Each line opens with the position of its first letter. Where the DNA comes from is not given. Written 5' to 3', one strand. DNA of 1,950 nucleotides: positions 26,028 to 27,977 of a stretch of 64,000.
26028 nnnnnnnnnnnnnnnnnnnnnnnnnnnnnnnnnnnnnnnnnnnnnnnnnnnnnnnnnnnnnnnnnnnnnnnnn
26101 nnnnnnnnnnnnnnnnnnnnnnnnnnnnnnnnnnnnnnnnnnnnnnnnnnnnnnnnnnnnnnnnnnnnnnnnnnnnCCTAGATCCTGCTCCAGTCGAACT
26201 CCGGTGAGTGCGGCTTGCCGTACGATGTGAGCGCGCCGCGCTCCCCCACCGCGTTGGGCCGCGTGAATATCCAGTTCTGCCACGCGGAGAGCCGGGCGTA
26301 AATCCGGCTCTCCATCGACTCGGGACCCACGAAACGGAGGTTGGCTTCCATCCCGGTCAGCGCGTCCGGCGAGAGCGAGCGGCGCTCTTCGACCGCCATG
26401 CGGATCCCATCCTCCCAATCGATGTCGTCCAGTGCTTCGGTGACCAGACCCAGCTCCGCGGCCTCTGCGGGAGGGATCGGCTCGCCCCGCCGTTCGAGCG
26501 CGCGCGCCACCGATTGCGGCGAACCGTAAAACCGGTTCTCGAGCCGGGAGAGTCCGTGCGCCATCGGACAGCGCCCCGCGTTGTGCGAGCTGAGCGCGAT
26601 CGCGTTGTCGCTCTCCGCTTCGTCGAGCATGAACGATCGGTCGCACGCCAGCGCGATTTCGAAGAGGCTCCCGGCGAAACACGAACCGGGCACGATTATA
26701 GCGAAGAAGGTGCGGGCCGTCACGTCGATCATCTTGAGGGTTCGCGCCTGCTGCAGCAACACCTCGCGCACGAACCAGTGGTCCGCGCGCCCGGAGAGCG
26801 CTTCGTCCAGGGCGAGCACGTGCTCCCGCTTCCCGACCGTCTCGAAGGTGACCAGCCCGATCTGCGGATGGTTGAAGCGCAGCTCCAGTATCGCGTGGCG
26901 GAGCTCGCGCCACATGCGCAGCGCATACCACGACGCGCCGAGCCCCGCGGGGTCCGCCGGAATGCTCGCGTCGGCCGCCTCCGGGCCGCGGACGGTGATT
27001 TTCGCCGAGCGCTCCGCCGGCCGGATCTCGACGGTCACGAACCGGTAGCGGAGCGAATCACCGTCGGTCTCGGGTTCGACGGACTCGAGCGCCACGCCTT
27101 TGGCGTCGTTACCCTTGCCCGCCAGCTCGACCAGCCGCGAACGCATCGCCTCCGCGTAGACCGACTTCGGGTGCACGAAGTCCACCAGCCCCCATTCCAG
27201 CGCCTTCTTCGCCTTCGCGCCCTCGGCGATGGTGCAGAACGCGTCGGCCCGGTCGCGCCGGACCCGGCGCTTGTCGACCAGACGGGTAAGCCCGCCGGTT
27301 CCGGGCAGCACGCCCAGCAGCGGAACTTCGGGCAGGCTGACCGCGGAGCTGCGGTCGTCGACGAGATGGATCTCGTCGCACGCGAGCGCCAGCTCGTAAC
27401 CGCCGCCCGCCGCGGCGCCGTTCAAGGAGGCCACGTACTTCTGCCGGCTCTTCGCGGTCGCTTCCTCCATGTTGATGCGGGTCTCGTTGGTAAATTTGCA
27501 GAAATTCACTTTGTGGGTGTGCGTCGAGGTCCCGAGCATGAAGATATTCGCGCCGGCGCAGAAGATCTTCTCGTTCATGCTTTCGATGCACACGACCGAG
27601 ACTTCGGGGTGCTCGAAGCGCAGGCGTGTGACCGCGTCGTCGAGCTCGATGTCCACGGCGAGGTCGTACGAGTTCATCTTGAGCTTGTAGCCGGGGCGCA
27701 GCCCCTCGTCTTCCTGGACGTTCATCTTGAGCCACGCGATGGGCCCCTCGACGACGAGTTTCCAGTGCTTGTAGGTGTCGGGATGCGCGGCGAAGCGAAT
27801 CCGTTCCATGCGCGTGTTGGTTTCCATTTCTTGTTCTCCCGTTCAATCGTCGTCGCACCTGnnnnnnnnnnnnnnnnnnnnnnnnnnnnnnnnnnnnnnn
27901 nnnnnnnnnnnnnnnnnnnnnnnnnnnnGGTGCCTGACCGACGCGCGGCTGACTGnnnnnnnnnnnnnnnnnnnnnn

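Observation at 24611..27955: Conserved inverted-repeat motif with compensatory base change upstream of both boxC and the downstream ALDH gene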

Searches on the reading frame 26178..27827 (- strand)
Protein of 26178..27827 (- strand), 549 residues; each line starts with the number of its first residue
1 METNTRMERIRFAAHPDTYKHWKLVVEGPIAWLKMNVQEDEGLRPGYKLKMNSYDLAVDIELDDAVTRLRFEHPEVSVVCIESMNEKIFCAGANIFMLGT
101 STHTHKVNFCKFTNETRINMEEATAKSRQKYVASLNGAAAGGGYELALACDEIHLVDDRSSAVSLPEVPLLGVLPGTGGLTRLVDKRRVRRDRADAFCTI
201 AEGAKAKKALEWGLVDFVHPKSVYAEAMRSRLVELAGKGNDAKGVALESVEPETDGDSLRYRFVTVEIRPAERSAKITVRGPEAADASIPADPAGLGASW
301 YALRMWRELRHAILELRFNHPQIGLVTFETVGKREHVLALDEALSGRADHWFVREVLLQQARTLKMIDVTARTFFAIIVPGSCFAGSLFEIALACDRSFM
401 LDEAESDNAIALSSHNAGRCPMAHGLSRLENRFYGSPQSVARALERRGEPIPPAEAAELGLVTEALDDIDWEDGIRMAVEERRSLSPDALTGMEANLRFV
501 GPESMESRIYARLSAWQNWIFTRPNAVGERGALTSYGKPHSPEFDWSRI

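Call 6: search_protein_families(library=ncbifam, proteins=[window:26178-27827:-])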
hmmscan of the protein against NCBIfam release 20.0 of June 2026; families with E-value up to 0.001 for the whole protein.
window:26178-27827:- (549 aa): 59 families (the best 25 are shown)
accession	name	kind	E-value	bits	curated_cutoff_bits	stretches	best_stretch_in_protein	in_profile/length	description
TIGR03222.1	benzo_boxC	equivalog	6.2e-231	767.9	712.3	1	10-549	1-548/548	2,3-epoxybenzoyl-CoA dihydrolase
NF008363.0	PRK11154.1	equivalog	3.6e-27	94.8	869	1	50-233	27-203/708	fatty acid oxidation complex subunit alpha FadJ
NF005802.0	PRK07657.1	equivalog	1e-23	84.2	363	1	51-228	25-192/260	enoyl-CoA hydratase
TIGR02440.1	FadJ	equivalog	1e-21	77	968.45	1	30-230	11-195/699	fatty acid oxidation complex subunit alpha FadJ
NF005803.0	PRK07658.1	equivalog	1e-20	74.2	313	1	61-251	32-212/257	enoyl-CoA hydratase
TIGR02441.1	fa_ox_alpha_mit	equivalog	1.6e-19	69.5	964.65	1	49-218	33-195/737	fatty acid oxidation complex subunit alpha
NF042430.2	EnCoAhydt_DpgD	equivalog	2.4e-19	69.8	400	1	51-224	18-186/258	enoyl-CoA-hydratase DpgD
NF006566.0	PRK09076.1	subfamily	3.4e-19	69.4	286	1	52-221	26-185/260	enoyl-CoA hydratase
NF051848.1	EnCoAHydtEchA19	equivalog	9.4e-18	64.7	400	1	52-224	22-186/258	enoyl-CoA hydratase EchA19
NF006100.0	PRK08252.1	subfamily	2.8e-16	59.9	282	1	52-221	25-179/254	crotonase/enoyl-CoA hydratase family protein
NF004840.0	PRK06190.1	equivalog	3.9e-16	59.4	253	1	54-227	28-190/260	enoyl-CoA hydratase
NF007239.0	PRK09674.1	equivalog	5.5e-16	58.8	371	1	75-239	48-200/257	2,3-dehydroadipyl-CoA hydratase PaaF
NF004475.0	PRK05809.1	subfamily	6.9e-16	58.5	394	1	56-226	30-191/260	short-chain-enoyl-CoA hydratase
NF008727.0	PRK11730.1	equivalog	7.7e-16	57.6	870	1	51-228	28-197/717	fatty acid oxidation complex subunit alpha FadB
NF002936.2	PRK03580.1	equivalog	8.3e-16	58.1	500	1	50-230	22-191/261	crotonobetainyl-CoA hydratase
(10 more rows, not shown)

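Call 13: find_homologous_proteins(query=window:26178-27827:-, max_evalue=1e-100)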
Query window:26178-27827:- (549 aa): 8000 proteins with E <= 1e-100 among 8000 candidates; the best 120 are listed.
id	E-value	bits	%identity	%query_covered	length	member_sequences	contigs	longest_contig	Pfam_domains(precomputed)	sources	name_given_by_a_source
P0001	0.0e+0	1185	94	100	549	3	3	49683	PF00378.26,PF16113.11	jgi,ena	jgi:benzoyl-CoA-dihydrodiol lyase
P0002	0.0e+0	1177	94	100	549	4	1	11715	PF00378.26,PF16113.11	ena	-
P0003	0.0e+0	1142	90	100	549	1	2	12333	PF00378.26,PF16113.11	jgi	jgi:benzoyl-CoA-dihydrodiol lyase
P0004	0.0e+0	1101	87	100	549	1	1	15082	PF00378.26,PF16113.11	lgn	-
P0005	0.0e+0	1050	83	100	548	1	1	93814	PF00378.26,PF16113.11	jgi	-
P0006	0.0e+0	1049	82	100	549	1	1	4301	PF00378.26,PF16113.11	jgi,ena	-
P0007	0.0e+0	1049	81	100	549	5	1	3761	PF00378.26,PF16113.11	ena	-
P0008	0.0e+0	1036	80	100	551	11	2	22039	PF00378.26,PF16113.11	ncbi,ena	-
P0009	0.0e+0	1032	81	100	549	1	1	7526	PF00378.26,PF16113.11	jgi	jgi:benzoyl-CoA-dihydrodiol lyase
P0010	0.0e+0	1032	81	100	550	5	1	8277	PF00378.26,PF16113.11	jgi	jgi:benzoyl-CoA-dihydrodiol lyase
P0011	0.0e+0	1032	81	100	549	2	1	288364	PF00378.26,PF16113.11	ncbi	-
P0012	0.0e+0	1029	81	100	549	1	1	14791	PF00378.26,PF16113.11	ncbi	ncbi:MAG TPA: 2,3-epoxybenzoyl-CoA dihydrolase [Candidatus Krumholzibacteria bacterium]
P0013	0.0e+0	1028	81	100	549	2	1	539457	PF00378.26,PF16113.11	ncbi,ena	-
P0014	0.0e+0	1028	80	100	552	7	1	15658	PF00378.26,PF16113.11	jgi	jgi:benzoyl-CoA-dihydrodiol lyase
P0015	0.0e+0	1027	81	100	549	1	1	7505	PF00378.26,PF16113.11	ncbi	-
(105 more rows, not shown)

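Call 14: find_related_loci(query=window:26178-27827:-, collection=genome_contigs, flank=6000)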
Query window:26178-27827:- (549 aa) in genome_contigs; peptide patterns used: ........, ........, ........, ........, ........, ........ (x = any residue, [..] = any of these).
600 stretches matched a pattern (row limit reached: there are more); 593 encode a relative of the query (tblastn E <= 1e-3); the best 80 are kept; 80 distinct loci.
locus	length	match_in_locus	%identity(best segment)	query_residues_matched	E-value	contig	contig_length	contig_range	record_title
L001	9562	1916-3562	83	1-549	0e+0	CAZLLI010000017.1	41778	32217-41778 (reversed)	MAG TPA_asm: uncultured bacterium isolate SRP173033_co3_72 genome assembly, contig: NODE_890_length_41778_cov_8.869664,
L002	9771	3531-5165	69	5-549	0e+0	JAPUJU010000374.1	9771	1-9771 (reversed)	MAG: bacterium isolate KW1-S15_115 KW1-S15_115_cg374, whole genome shotgun sequence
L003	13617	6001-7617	68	9-548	0e+0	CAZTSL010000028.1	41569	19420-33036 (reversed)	MAG TPA_asm: uncultured bacterium isolate SRP162660_co2_42 genome assembly, contig: NODE_153_length_41569_cov_20.624874,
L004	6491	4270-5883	56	10-548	0e+0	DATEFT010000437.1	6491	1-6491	MAG TPA_asm: Blastocatellia bacterium isolate SMAG_U8766 k141_691317, whole genome shotgun sequence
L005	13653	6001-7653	55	1-548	0e+0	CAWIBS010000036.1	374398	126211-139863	MAG: Vicinamibacterales bacterium isolate MFD09267.bin.2.322 genome assembly, contig: contig_51391, whole genome shotgun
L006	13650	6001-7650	56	4-549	0e+0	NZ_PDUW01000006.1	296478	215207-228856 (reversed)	Pusillimonas caeni strain KCTC 42353 NODE_6_length_296478_cov_66.9075, whole genome shotgun sequence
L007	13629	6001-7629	56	3-548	0e+0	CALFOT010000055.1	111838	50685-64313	MAG TPA_asm: uncultured bacterium isolate ERR2206779_bin.75_CONCOCT_v1.1_MAG genome assembly, contig: ERZ890044.22, whol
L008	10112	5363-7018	57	1-548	0e+0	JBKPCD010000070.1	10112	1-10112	MAG: Acidobacteriota bacterium isolate GB_EKS_MAG_00061 GB_EKS_000001271197, whole genome shotgun sequence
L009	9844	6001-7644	56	10-549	0e+0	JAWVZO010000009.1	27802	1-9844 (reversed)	MAG: Gammaproteobacteria bacterium isolate HN14.bin.31 k141_732729_length_27802_cov_58.8953, whole genome shotgun sequen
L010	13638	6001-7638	55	9-549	0e+0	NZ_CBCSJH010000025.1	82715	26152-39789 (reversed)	Bordetella tumbae strain CIP111921T isolate CIP111921T NODE_0025, whole genome shotgun sequence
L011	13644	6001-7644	56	10-549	0e+0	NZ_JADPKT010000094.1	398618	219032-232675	Bradyrhizobium sp. 138 13LoS15_1_5, whole genome shotgun sequence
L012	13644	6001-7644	56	10-549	0e+0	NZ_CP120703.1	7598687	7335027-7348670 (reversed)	Bradyrhizobium centrosematis strain LMG 29515 chromosome, complete genome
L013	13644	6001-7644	56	10-549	0e+0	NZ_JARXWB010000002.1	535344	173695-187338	Bradyrhizobium sp. BR13661 Ga0498887_02, whole genome shotgun sequence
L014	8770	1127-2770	56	10-549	0e+0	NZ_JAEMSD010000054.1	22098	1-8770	MAG: Bradyrhizobium sp. isolate SupBloom_Metag_066 Bloom_2_NODE_943_length_22098_cov_6.181282, whole genome shotgun sequ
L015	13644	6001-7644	56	10-549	0e+0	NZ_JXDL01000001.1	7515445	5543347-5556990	Bradyrhizobium sp. AT1 scaffold00001, whole genome shotgun sequence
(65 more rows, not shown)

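Call 15: find_related_loci(query=window:26178-27827:-, collection=metagenome_contigs, flank=6000)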
Query window:26178-27827:- (549 aa) in metagenome_contigs; peptide patterns used: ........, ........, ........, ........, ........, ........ (x = any residue, [..] = any of these).
600 stretches matched a pattern (row limit reached: there are more); 578 encode a relative of the query (tblastn E <= 1e-3); the best 80 are kept; 80 distinct loci.
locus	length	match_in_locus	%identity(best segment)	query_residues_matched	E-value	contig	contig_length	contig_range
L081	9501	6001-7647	94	1-549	0e+0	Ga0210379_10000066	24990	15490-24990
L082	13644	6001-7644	83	1-549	0e+0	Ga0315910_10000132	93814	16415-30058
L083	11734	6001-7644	79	2-549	0e+0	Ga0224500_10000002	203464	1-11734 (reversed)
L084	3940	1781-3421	75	2-548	0e+0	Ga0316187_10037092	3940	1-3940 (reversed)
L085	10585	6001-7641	78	1-549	0e+0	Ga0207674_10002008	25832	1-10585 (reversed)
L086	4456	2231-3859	59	2-548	0e+0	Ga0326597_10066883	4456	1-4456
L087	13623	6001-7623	56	10-548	0e+0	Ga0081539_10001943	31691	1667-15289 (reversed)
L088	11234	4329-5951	56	10-548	0e+0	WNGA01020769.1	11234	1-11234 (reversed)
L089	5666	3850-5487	56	10-549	0e+0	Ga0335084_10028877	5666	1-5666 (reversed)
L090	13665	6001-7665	54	3-549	0e+0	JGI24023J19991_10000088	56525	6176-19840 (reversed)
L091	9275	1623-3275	55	4-549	0e+0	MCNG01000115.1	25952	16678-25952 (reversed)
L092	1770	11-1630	55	16-549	0e+0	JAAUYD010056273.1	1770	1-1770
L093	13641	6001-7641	56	9-549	0e+0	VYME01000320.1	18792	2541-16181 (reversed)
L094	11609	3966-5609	54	10-549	0e+0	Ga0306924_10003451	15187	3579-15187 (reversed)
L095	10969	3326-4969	56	10-549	0e+0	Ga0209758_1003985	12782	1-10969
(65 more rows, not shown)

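Call 18: find_encoding_contigs(protein=P0001, flank=8000, max_places=4)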
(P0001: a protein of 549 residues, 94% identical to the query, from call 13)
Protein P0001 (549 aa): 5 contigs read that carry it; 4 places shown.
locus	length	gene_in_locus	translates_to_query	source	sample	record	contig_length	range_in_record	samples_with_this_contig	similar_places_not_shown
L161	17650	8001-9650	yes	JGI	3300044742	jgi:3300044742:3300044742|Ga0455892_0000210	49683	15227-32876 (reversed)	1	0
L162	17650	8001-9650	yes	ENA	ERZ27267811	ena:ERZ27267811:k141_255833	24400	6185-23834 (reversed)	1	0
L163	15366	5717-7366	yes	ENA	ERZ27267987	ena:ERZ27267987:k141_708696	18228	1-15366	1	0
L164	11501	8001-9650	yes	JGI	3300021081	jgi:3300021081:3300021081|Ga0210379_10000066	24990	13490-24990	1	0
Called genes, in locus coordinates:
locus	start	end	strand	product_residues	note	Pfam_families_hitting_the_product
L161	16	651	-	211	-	PF13490:zf-HC2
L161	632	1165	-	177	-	PF04542:Sigma70_r2, PF07638:Sigma70_ECF (weak), PF08281:Sigma70_r4_2, PF04545:Sigma70_r4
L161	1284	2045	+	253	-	PF13483:Lactamase_B_3 (faint), PF12706:Lactamase_B_2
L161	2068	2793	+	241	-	-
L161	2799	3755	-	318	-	PF13360:PQQ_2 (faint), PF02239:Cytochrom_D1 (faint), PF13570:Beta-prop_ACSF4 (faint), PF25174:Beta-prop_THOC3, PF23381:Beta-prop_IFT122_1st (weak), PF23414:Beta-prop_EML_2 (weak), PF21783:YNCE, PF25174:Beta-prop_THOC3, +3 more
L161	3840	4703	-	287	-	-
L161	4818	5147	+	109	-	PF01521:Fe-S_biosyn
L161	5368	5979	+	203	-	PF00081:Sod_Fe_N, PF02777:Sod_Fe_C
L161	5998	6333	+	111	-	PF01329:Pterin_4a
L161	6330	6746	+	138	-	PF13279:4HBT_2, PF03061:4HBT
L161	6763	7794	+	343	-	PF08240:ADH_N, PF00107:ADH_zinc_N, PF13602:ADH_zinc_N_2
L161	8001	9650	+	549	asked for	PF00378:ECH_1, PF16113:ECH_2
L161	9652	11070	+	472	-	-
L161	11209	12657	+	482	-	PF00171:Aldedh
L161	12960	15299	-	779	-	PF19313:DUF5916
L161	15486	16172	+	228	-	PF01325:Fe_dep_repress, PF13412:HTH_24 (faint), PF02742:Fe_dep_repr_C, PF04023:FeoA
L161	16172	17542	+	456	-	PF01566:Nramp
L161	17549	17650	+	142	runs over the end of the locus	PF00582:Usp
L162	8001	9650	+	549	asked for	PF00378:ECH_1, PF16113:ECH_2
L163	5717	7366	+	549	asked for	PF00378:ECH_1, PF16113:ECH_2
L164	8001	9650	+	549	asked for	PF00378:ECH_1, PF16113:ECH_2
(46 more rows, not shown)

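Call 19: find_encoding_contigs(protein=P0002, flank=8000, max_places=3)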
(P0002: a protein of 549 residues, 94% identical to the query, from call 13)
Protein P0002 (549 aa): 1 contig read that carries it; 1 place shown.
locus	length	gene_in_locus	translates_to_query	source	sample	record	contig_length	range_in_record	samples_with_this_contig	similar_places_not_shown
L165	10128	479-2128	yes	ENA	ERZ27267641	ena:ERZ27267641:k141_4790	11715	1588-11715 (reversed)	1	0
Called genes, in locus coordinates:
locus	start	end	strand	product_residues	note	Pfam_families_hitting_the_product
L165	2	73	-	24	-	?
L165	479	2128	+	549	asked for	PF00378:ECH_1, PF16113:ECH_2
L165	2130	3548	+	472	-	-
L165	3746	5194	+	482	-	PF00171:Aldedh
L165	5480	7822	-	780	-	PF19313:DUF5916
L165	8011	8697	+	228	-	PF01325:Fe_dep_repress, PF02742:Fe_dep_repr_C, PF04023:FeoA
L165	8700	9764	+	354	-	PF02742:Fe_dep_repr_C, PF04023:FeoA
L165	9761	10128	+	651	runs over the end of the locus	?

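Call 20: find_encoding_contigs(protein=P0003, flank=8000, max_places=3)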
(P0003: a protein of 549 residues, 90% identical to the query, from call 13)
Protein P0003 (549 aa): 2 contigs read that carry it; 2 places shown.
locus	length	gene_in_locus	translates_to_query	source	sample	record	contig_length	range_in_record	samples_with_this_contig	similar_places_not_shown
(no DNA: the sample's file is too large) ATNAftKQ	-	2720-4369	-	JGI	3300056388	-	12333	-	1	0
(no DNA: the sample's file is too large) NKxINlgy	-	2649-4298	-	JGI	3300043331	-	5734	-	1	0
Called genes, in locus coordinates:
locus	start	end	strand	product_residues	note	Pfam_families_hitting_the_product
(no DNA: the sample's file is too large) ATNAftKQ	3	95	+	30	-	?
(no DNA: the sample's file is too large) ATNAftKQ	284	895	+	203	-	PF00081:Sod_Fe_N, PF02777:Sod_Fe_C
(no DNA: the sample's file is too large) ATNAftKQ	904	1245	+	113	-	PF01329:Pterin_4a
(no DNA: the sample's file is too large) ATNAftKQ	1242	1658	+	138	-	PF13279:4HBT_2, PF03061:4HBT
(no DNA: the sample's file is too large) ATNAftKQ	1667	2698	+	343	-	PF08240:ADH_N, PF00107:ADH_zinc_N, PF13602:ADH_zinc_N_2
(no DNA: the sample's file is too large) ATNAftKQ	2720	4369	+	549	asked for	PF00378:ECH_1, PF16113:ECH_2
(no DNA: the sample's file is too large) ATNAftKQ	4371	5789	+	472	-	-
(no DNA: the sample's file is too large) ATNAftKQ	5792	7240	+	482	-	PF00171:Aldedh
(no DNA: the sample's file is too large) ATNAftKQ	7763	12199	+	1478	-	PF05048:NosD (faint), PF13229:Beta_helix (faint), PF13860:FlgD_ig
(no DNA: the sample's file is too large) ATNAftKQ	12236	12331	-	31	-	?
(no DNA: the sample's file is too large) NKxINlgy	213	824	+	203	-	PF00081:Sod_Fe_N, PF02777:Sod_Fe_C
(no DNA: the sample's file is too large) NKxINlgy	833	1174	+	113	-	PF01329:Pterin_4a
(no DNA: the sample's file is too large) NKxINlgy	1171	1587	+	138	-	PF13279:4HBT_2, PF03061:4HBT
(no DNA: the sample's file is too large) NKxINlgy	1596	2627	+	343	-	PF08240:ADH_N, PF00107:ADH_zinc_N, PF13602:ADH_zinc_N_2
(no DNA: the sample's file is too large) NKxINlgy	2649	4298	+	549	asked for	PF00378:ECH_1, PF16113:ECH_2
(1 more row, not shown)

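Call 21: find_encoding_contigs(protein=P0004, flank=8000, max_places=3)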
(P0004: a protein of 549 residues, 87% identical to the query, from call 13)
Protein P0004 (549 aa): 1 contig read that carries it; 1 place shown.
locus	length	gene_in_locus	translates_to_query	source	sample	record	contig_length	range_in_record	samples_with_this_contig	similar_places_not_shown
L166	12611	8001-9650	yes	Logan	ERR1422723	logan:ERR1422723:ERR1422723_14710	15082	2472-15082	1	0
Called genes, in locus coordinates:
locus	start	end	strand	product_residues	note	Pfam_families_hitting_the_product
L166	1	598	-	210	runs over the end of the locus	PF13490:zf-HC2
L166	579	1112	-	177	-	PF04542:Sigma70_r2, PF07638:Sigma70_ECF (weak), PF08281:Sigma70_r4_2, PF04545:Sigma70_r4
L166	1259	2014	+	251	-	PF00753:Lactamase_B (weak), PF13483:Lactamase_B_3, PF12706:Lactamase_B_2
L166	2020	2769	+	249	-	-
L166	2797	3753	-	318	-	PF21783:YNCE (faint), PF02239:Cytochrom_D1 (faint), PF23414:Beta-prop_EML_2 (faint), PF25174:Beta-prop_THOC3 (faint), PF08450:SGL (faint), PF10282:Lactonase (faint), PF24684:Vgb_lyase (weak)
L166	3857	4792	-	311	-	-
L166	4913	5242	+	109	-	PF01521:Fe-S_biosyn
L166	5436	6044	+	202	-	PF00081:Sod_Fe_N, PF02777:Sod_Fe_C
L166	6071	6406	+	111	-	PF01329:Pterin_4a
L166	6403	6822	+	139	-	PF13279:4HBT_2, PF03061:4HBT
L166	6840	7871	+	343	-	PF08240:ADH_N, PF00107:ADH_zinc_N, PF13602:ADH_zinc_N_2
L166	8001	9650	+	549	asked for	PF00378:ECH_1, PF16113:ECH_2, PF00378:ECH_1 (weak)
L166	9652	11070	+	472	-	-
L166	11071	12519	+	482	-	PF00171:Aldedh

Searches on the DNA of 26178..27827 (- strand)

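Call 54: search_rna_families(sources=[L165, L184, L171], threshold=evalue, max_evalue=1)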
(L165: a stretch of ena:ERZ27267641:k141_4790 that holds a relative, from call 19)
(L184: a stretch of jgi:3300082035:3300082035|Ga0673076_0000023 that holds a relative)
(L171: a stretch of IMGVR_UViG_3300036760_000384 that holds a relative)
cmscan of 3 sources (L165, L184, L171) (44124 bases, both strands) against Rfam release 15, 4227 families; matches with E-value up to 1: 1.
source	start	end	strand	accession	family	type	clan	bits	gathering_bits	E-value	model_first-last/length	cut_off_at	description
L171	11036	11164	+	RF02042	HOTTIP_3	Gene; lncRNA;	-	18.3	50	0.19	210-353/353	no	HOXA transcript at the distal tip, conserved region 3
